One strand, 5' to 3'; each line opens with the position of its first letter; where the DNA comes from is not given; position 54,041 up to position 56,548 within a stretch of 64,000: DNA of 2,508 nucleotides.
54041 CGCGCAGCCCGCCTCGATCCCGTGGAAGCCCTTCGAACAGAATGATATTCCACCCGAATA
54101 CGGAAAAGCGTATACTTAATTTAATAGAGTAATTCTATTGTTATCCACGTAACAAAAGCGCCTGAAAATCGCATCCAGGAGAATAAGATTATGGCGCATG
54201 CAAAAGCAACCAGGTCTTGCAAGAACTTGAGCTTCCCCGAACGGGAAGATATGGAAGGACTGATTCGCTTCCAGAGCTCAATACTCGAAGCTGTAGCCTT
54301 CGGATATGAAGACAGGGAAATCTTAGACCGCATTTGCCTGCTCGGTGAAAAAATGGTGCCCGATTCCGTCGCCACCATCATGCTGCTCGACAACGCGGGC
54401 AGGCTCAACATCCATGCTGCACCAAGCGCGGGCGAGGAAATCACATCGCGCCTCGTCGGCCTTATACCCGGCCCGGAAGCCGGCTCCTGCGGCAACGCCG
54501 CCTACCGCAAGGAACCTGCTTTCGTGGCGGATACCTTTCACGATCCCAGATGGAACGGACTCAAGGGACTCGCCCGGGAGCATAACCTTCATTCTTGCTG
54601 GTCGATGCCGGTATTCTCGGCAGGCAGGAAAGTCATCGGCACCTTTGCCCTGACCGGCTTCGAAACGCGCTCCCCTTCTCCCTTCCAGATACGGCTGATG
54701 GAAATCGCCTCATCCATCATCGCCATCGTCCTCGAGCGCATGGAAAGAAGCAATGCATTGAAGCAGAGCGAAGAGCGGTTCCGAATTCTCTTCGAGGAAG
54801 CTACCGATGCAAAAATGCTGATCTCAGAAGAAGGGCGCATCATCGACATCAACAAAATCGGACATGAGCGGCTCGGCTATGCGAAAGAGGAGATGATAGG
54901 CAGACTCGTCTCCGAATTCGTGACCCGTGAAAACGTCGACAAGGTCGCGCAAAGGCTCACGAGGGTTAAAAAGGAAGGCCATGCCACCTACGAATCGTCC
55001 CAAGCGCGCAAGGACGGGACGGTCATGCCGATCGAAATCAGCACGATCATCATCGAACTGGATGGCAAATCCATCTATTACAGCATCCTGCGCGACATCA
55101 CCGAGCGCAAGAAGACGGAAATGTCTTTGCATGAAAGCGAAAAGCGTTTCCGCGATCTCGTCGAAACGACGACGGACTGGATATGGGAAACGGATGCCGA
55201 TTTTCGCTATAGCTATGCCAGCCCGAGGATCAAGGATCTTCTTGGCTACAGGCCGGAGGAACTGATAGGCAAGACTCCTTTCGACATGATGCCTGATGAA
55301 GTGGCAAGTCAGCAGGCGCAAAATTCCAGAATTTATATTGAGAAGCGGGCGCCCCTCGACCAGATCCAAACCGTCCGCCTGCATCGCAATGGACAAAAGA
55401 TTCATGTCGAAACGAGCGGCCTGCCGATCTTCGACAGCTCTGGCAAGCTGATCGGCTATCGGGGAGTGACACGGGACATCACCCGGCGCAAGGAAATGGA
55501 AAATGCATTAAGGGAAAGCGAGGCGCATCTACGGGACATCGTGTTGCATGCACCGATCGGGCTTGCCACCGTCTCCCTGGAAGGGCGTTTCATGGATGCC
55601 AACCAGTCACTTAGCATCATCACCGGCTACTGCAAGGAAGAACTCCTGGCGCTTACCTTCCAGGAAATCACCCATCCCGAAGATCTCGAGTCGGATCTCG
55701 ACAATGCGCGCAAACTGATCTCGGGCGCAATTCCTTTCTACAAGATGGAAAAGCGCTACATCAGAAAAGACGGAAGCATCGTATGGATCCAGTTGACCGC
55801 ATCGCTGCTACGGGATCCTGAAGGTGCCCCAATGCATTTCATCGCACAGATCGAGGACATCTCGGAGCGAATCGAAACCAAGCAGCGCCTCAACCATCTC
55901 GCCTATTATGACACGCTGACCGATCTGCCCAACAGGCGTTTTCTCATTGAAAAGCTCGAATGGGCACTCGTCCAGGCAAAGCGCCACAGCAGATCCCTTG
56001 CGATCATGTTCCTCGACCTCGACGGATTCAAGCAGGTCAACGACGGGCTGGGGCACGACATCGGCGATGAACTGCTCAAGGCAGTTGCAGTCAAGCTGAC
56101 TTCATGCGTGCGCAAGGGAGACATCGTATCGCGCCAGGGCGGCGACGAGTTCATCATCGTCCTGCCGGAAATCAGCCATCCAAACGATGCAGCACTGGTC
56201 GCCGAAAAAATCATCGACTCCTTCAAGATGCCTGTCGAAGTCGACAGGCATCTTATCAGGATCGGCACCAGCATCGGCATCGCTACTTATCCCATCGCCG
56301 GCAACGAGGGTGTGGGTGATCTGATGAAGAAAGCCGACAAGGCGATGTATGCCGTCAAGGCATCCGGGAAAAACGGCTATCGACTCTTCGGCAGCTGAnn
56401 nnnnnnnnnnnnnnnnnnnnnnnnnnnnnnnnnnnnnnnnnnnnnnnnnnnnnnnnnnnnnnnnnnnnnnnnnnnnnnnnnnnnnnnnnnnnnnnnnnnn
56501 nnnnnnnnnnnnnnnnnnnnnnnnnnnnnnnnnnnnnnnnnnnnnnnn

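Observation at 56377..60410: Uncharacterised three-gene operon: group II PLP decarboxylase, ATP-grasp ligase and class V-like PLP enzyme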

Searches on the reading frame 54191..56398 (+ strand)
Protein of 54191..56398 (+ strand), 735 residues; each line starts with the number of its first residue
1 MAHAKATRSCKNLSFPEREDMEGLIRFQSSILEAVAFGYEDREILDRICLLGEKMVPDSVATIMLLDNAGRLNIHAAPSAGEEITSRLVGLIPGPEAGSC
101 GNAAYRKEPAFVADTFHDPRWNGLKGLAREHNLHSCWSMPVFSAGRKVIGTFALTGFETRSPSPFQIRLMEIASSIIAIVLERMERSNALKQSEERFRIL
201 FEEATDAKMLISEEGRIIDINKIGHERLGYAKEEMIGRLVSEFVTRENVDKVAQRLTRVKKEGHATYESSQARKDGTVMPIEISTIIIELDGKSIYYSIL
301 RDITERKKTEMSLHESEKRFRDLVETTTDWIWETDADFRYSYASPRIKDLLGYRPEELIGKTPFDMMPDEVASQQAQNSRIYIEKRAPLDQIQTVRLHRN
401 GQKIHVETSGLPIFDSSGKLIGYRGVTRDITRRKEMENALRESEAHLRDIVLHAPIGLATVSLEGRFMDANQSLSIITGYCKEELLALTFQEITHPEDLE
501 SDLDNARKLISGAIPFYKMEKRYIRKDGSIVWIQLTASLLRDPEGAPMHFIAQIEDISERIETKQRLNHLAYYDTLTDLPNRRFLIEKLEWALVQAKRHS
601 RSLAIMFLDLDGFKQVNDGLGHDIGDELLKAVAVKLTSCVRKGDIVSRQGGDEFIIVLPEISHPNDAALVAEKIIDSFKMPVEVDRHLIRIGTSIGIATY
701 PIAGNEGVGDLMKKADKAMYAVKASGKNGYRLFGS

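Call 74: search_protein_families(library=ncbifam, proteins=[window:54191-56398:+], max_evalue=0.00001)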
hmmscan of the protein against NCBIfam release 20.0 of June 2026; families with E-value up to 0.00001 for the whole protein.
window:54191-56398:+ (735 aa): 40 families (the best 25 are shown)
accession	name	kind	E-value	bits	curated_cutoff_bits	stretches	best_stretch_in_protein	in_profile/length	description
NF007298.0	PRK09776.1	equivalog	1.9e-93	314.1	1135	3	436-570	293-427/1111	diguanylate cyclase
TIGR00229.1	sensory_box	domain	9.7e-82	271.3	22.9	3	441-567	1-126/126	PAS domain S-box protein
NF053781.1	cdiGMPphdstlr2612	equivalog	5.1e-78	262.9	1600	3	397-733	667-1002/1268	Tlr1612 family c-di-GMP phosphodiesterase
NF045675.1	PhdiestaseDibA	equivalog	3.6e-62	210.6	980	1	391-733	30-364/623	phosphodiesterase DibA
NF008467.0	PRK11359.1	equivalog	3.8e-49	167.4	857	3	559-734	364-532/800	oxygen-sensing cyclic-di-GMP phosphodiesterase DosP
NF007423.1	PRK09966.1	equivalog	4.7e-47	160.7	325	1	553-723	220-390/390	diguanylate cyclase DgcN/YfiN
TIGR00254.1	GGDEF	domain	5.1e-44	149.9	37.4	1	567-731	1-165/168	diguanylate cyclase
NF007474.0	PRK10060.1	equivalog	4.4e-42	144.1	782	1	549-734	215-396/663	cyclic di-GMP phosphodiesterase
NF038266.1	diguan_SiaD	equivalog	4.1e-39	134.5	290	1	562-728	85-250/252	biofilm regulation diguanylate cyclase SiaD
NF007135.0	PRK09581.1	equivalog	2.4e-38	132.1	474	1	569-728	290-450/457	PleD family two-component system response regulator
NF051473.1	DigCycDgcsShew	equivalog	1.7e-36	126.1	400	1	565-732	129-290/291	diguanylate cyclase DgcS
NF007380.0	PRK09894.1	equivalog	1.2e-35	123.4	256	1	567-728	125-282/296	diguanylate cyclase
NF047654.1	DiguCycDgcRLepto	equivalog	2.7e-35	121.7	500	1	564-728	126-291/295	diguanylate cyclase DgcR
NF011955.1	PRK15426.1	equivalog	2.9e-28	98.4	408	1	562-728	389-556/564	cellulose biosynthesis regulator diguanylate cyclase DgcQ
NF041606.1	dguan_cyc_DgcA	equivalog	1.6e-27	96.4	370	1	568-728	175-334/340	diguanylate cyclase DgcA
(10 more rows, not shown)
